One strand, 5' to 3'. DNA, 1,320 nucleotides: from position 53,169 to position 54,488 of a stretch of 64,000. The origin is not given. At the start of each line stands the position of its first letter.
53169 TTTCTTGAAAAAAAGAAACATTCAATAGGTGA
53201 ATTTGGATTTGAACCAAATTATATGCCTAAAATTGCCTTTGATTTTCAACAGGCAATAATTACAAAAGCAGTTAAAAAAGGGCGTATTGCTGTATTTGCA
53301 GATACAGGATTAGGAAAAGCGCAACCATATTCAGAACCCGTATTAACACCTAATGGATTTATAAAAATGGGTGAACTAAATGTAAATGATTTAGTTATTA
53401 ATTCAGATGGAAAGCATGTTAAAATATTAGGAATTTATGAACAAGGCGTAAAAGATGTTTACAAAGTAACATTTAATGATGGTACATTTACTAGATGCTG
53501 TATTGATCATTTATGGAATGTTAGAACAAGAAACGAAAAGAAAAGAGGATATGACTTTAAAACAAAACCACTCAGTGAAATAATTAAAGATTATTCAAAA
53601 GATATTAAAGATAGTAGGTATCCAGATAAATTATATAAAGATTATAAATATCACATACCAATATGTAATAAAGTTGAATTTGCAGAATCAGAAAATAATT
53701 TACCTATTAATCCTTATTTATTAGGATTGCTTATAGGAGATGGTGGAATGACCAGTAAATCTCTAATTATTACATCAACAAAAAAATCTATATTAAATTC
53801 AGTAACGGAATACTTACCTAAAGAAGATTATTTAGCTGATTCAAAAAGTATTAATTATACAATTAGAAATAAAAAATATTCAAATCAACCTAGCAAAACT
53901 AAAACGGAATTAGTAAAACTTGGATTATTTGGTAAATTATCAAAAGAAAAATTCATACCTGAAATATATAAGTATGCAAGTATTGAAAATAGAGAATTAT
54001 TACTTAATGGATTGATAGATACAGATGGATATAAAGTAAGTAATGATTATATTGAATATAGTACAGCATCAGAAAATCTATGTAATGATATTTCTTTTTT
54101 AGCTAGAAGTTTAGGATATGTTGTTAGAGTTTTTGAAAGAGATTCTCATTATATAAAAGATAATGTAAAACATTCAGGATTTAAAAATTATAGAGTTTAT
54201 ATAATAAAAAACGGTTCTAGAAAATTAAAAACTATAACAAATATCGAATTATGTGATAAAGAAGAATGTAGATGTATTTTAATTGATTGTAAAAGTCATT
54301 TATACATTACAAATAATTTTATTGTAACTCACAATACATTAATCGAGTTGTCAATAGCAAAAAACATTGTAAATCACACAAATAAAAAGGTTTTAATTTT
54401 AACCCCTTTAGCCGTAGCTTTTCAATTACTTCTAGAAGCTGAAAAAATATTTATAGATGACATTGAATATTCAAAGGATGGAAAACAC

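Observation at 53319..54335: Ala1 intein with a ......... endonuclease splitting the Walker A P-loop of an SNF2 helicase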

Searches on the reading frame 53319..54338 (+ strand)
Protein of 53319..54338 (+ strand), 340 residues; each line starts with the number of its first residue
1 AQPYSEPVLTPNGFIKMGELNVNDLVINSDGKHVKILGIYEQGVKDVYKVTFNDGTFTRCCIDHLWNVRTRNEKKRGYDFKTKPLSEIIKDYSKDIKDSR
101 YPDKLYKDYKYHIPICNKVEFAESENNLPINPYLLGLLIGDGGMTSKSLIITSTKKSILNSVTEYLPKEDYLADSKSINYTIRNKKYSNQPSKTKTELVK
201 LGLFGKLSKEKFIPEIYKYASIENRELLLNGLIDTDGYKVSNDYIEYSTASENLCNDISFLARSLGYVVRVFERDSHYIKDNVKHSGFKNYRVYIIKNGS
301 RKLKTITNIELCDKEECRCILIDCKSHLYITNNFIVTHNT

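Call 3: search_protein_families(library=pfam, proteins=[window:53319-54335:+], max_evalue=1)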
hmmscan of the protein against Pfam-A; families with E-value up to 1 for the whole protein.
window:53319-54335:+ (339 aa): 2 families
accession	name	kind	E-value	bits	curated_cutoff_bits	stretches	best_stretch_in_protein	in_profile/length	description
PF05204.19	Hom_end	-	1.3e-12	48.2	21.1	1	213-295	2-84/110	Homing endonuclease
PF14528.11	LAGLIDADG_3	-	4.8e-10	40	22.5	2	227-292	5-65/82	LAGLIDADG-like domain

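Call 4: search_protein_families(library=ncbifam, proteins=[window:53319-54335:+], max_evalue=1)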
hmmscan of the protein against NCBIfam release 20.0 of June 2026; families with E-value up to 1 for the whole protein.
window:53319-54335:+ (339 aa): 3 families
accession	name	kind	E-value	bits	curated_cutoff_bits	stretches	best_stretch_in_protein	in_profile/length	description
NF005852.0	PRK07773.1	equivalog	2.4e-05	22.8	780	1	133-295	510-691/886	replicative DNA helicase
NF038098.1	GyrA_w_intein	exception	0.0021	16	1850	1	201-303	312-416/1232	intein-containing DNA gyrase subunit A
NF007072.0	PRK09519.1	equivalog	0.023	13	1024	1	199-273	434-514/790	intein-containing recombinase RecA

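Call 5: search_solved_structures(query=window:53319-54338:+, max_evalue=1, show_alignments=3)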
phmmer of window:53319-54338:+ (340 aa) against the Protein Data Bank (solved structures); distinct sequences matched with E-value up to 1: 19.
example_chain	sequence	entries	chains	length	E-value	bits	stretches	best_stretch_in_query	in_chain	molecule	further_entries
6riz_A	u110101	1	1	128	8.4e-09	38.5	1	7-71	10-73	gp41-1 intein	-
1um2_A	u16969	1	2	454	6.6e-08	35.6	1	115-295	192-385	ENDONUCLEASE PI-SCEI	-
1dfa_A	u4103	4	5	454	6.7e-08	35.5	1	115-295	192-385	PI-SCEI ENDONUCLEASE | ENDONUCLEASE PI-SCEI | PI-SCEI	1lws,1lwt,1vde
1ef0_A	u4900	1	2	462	7.4e-08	35.4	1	115-295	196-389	PI-SCEI ENDONUCLEASE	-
1jva_A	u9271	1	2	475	7.7e-08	35.3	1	115-295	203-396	VMA1-DERIVED HOMING ENDONUCLEASE X10SSS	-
9cop_A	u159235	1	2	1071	4.9e-07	32.7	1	116-294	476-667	V-type proton ATPase catalytic subunit A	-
6qaz_A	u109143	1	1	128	4e-06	29.7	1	7-71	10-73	cyanophage-like gp41-1 intein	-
6rix_A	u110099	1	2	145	1.5e-05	27.8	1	6-67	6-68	Replicative DNA helicase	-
6riy_A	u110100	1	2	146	3.5e-05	26.6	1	6-67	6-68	Replicative DNA helicase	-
6bs8_A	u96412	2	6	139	0.00047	22.9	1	6-67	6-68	Replicative DNA helicase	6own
5ak9_A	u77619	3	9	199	0.0046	19.6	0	124-146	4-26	HOMING ENDONUCLEASE I-DMOI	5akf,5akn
1b24_A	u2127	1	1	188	0.03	17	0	124-146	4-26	Homing endonuclease I-DmoI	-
5o6i_A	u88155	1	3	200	0.03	17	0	124-146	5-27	Homing endonuclease I-DmoI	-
2vs8_A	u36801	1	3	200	0.032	16.9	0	124-146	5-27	HOMING ENDONUCLEASE I-DMOI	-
2vs7_A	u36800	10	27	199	0.034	16.8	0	124-146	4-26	HOMING ENDONUCLEASE I-DMOI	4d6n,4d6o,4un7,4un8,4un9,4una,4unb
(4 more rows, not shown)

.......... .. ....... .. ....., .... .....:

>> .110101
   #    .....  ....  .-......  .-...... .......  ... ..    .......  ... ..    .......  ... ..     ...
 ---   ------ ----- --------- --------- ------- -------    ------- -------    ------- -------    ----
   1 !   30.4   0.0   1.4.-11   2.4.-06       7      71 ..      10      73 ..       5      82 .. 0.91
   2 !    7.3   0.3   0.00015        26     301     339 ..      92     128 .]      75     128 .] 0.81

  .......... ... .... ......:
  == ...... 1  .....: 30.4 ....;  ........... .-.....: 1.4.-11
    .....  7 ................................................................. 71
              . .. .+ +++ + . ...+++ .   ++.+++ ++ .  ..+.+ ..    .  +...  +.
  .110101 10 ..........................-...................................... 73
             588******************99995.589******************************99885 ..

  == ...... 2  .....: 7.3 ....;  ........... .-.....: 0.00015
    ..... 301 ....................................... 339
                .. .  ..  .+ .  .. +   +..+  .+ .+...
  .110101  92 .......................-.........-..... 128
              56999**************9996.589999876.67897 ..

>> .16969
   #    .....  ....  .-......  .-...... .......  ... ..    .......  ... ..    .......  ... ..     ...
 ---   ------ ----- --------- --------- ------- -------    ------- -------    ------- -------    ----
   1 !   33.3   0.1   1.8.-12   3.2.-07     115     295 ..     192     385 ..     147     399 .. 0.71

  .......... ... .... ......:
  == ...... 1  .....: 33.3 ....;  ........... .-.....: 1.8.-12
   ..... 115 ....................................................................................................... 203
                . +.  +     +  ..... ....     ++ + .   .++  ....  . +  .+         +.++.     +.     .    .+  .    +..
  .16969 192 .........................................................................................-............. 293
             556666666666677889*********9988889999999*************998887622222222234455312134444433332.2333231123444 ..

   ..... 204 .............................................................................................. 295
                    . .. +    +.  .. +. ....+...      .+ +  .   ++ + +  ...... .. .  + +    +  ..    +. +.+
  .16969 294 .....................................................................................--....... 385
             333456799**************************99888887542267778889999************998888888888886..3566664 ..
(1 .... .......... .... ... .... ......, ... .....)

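Call 16: find_homologous_proteins(query=window:53319-54338:+, max_evalue=0.00001)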
Query window:53319-54338:+ (340 aa): 170 proteins with E <= 0.00001 among 1969 candidates; the best 120 are listed.
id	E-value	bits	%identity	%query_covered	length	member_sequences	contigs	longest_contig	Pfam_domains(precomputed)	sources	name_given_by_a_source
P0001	4.5e-102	360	52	100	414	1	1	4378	PF05204.20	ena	-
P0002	3.2e-96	341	53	100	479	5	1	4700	PF05204.20,PF14528.12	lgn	-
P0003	2.9e-95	338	53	100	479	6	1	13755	PF05204.20,PF14528.12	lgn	-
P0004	4.6e-92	327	51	100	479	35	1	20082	PF05204.20,PF14528.12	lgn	-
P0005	9.0e-92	326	48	100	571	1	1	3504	PF05204.20,PF00176.30,PF14528.12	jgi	jgi:hypothetical protein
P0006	1.2e-65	240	38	100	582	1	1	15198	PF00476.27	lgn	-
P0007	1.6e-61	227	41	100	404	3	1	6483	PF05204.20,PF14528.12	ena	-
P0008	7.8e-59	218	42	100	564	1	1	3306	PF14528.12,PF02562.23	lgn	-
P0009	1.1e-56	211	39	99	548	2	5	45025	PF02562.23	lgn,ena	-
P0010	2.1e-56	210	37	100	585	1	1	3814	PF14528.12,PF13481.13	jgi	jgi:hypothetical protein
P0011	5.2e-56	209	39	100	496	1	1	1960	PF05204.20,PF13479.13,PF14528.12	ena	-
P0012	5.2e-56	209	37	100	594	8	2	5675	PF14528.12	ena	-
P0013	6.9e-56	208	39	100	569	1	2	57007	PF14528.12,PF02562.23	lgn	-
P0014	3.2e-55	206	37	99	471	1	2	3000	PF14528.12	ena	-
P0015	5.8e-55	205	38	100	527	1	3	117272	PF14528.12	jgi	jgi:hypothetical protein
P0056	7.8e-40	155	31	100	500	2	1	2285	-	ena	-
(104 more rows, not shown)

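Call 31: predict_structure(alignment_id=A1)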
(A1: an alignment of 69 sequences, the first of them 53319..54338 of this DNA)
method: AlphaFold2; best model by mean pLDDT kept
length: 340 residues; sequences in the alignment: 69
mean_pLDDT: 95.8   pTM: 0.92
mean pLDDT of the five models: 95.8, 95.7, 95.5, 95.3, 95.2
residues with pLDDT >= 90: 325; 70-90: 7; 50-70: 8; < 50: 0
segments of 3 or more residues with pLDDT < 50: none
pLDDT, mean of each block of 10 residues (from residue 1): 98 98 98 98 98 98 98 94 98 96 95 96 85 98 95 96 98 93 96 98 98 97 97 96 95 98 97 96 96 86 89 98 97 95
secondary structure, 60 per line:
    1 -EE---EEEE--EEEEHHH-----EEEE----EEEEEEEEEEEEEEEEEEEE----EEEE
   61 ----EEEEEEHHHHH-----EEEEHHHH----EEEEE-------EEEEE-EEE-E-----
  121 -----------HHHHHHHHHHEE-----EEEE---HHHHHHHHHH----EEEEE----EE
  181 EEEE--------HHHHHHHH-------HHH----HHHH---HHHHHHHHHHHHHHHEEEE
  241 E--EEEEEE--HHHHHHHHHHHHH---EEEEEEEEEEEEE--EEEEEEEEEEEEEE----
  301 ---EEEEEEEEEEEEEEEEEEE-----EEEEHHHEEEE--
elements in order: E7-10 E13-16 E25-28 E33-52 E57-60 E65-70 H71-75 E81-84 H85-88 E93-97 E105-109 E111-113 H132-141 E149-152 H156-165 E170-174 E179-184 H193-200 H215-218 H222-236 E237-241 E244-249 H252-264 E268-280 E283-296 E304-322 E328-331 E335-338

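Call 34: fold_search(model_id=the predicted structure, library=pdb)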
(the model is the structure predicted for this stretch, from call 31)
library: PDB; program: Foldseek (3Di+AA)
matches with E <= 10: 733; with E <= 0.001: 36
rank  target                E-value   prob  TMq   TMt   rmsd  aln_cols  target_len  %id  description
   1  1ef0_A                1.7e-18  1.00  0.70  0.57   9.8       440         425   19  CRYSTAL STRUCTURE OF PI-SCEI MINIPRECURSOR (released 2000-06-07)
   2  1vde_A                8.1e-18  1.00  0.70  0.57   9.6       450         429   18  PI-SCEI, A HOMING ENDONUCLEASE WITH PROTEIN SPLICING ACTIVITY (released 1998-04-08)
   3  1lwt_A                2.7e-17  1.00  0.73  0.57  10.1       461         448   18  Crystal structure of the intein homing endonuclease PI-SceI bound to its substrate DNA (Ca2+ free) (released 2002-09-27)
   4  1vde_B                3.4e-17  1.00  0.68  0.55   9.9       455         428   19  PI-SCEI, A HOMING ENDONUCLEASE WITH PROTEIN SPLICING ACTIVITY (released 1998-04-08)
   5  1dfa                  6.3e-17  1.00  0.68  0.58   9.1       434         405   18  CRYSTAL STRUCTURE OF PI-SCEI IN C2 SPACE GROUP (released 1999-12-08)
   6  7qsu                  1.7e-16  1.00  0.60  0.56   6.8       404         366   15  Crystal structure of homing endonuclease-associated TliVMA intein (C1A, d333-339) (released 2022-03-30)
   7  1jva_B                2.5e-16  1.00  0.69  0.56  10.0       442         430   17  CRYSTAL STRUCTURE OF THE VMA1-DERIVED ENDONUCLEASE BEARING THE N AND C EXTEIN PROPEPTIDES (released 2002-08-29)
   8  1um2_B                2.5e-16  1.00  0.67  0.56  10.6       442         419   19  Crystal Structure of the Vma1-Derived Endonuclease with the Ligated Extein Segment (released 2004-09-22)
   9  1jva_A                4.6e-16  1.00  0.66  0.54  10.3       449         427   18  CRYSTAL STRUCTURE OF THE VMA1-DERIVED ENDONUCLEASE BEARING THE N AND C EXTEIN PROPEPTIDES (released 2002-08-29)
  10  1lws_A                1.0e-15  1.00  0.68  0.55  10.4       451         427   19  Crystal structure of the intein homing endonuclease PI-SceI bound to its recognition sequence (released 2002-09-27)
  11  1um2_A                5.0e-15  1.00  0.66  0.55  11.0       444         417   18  Crystal Structure of the Vma1-Derived Endonuclease with the Ligated Extein Segment (released 2004-09-22)
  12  1ef0_B                5.6e-15  1.00  0.66  0.57  10.5       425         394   19  CRYSTAL STRUCTURE OF PI-SCEI MINIPRECURSOR (released 2000-06-07)
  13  7qss                  8.2e-14  1.00  0.55  0.45  14.8       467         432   15  Crystal structure of homing endonuclease-associated TliVMA intein (C1A) (released 2022-03-30)
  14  7qst                  4.8e-13  1.00  0.58  0.55  11.8       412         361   14  Crystal structure of homing endonuclease-associated PhoVMA intein (C1A) (released 2022-03-30)
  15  1dq3                  3.6e-09  1.00  0.62  0.48   6.3       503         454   12  CRYSTAL STRUCTURE OF AN ARCHAEAL INTEIN-ENCODED HOMING ENDONUCLEASE PI-PFUI (released 2000-07-05)
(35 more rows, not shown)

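Call 39: search_protein_families(library=phrogs, proteins=[window:53319-54335:+], max_evalue=0.00001)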
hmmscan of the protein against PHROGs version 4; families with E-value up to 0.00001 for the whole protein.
window:53319-54335:+ (339 aa): 5 families
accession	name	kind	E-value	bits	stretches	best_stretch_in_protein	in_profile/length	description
phrog_19299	-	head and packaging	9.4e-32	111.3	1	9-339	40-385/702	terminase large subunit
phrog_36964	-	head and packaging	1.6e-26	93.7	1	5-281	96-352/890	terminase large subunit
phrog_510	-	DNA, RNA and nucleotide metabolism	8.5e-20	72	1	16-273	423-658/667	DNA primase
phrog_50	-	DNA, RNA and nucleotide metabolism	4.4e-19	69.9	1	1-196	88-248/570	DnaC-like helicase loader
phrog_15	-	head and packaging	2.6e-18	66.8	1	6-249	84-318/1330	terminase large subunit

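Call 42: find_encoding_contigs(protein=P0004, flank=5000, max_places=2)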
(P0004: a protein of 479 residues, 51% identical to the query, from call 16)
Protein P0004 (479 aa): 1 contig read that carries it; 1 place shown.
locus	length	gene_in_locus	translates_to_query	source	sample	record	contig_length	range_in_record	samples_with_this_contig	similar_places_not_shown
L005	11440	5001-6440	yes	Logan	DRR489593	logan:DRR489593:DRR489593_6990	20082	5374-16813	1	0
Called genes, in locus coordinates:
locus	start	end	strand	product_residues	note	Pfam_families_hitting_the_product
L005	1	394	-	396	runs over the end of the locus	PF13102:Phage_int_SAM_5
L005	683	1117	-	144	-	-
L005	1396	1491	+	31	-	-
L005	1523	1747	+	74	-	-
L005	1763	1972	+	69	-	PF12728:HTH_17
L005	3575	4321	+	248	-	-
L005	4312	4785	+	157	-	PF06356:DUF1064 (faint)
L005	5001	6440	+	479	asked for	PF05204:Hom_end, PF14528:LAGLIDADG_3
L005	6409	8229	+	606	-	PF01555:N6_N4_Mtase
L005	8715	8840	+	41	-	-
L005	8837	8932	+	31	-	-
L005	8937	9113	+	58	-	-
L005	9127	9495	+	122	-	-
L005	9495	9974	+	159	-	PF14902:DUF4494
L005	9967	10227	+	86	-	-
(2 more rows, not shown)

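Call 43: find_encoding_contigs(protein=P0005, flank=5000, max_places=2)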
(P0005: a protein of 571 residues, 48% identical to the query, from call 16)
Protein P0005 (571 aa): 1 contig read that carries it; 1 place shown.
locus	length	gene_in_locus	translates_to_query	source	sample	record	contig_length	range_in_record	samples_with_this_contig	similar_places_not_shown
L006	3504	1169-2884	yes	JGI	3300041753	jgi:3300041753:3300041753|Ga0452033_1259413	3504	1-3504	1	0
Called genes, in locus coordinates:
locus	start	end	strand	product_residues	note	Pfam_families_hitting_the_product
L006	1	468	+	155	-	?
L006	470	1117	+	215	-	-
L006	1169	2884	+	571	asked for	PF00176:SNF2-rel_dom, PF14528:LAGLIDADG_3 (faint), PF05204:Hom_end (weak)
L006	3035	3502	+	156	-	?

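Call 51: find_related_loci(query=window:53319-54335:+, collection=viral_contigs, flank=2500)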
Query window:53319-54335:+ (339 aa) in viral_contigs; peptide patterns used: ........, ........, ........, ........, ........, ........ (x = any residue, [..] = any of these).
43 stretches matched a pattern; 38 encode a relative of the query (tblastn E <= 1e-3); 38 distinct loci.
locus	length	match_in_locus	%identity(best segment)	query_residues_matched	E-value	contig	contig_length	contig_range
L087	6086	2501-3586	29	1-339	4e-39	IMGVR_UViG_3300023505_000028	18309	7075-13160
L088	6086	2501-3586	29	1-339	2e-38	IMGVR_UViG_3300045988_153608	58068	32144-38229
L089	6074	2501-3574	28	4-339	1e-38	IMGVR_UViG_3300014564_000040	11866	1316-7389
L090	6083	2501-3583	28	1-339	2e-38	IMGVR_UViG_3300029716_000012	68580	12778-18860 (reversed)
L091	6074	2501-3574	28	4-339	3e-38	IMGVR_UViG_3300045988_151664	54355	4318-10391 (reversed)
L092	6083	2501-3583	28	1-339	4e-38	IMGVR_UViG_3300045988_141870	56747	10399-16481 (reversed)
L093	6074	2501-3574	28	4-339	3e-38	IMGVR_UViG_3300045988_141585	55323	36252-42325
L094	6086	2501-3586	29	1-339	2e-38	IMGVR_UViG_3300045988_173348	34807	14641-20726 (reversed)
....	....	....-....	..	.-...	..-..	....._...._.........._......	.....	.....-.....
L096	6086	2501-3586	29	1-339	2e-38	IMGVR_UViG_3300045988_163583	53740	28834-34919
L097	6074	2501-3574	28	4-339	3e-38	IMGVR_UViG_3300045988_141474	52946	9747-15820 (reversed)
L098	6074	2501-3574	28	4-339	2e-38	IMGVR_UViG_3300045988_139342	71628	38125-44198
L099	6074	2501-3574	28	4-339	3e-38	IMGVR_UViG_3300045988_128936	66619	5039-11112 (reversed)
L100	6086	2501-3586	29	1-339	2e-38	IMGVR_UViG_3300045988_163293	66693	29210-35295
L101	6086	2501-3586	29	1-339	2e-38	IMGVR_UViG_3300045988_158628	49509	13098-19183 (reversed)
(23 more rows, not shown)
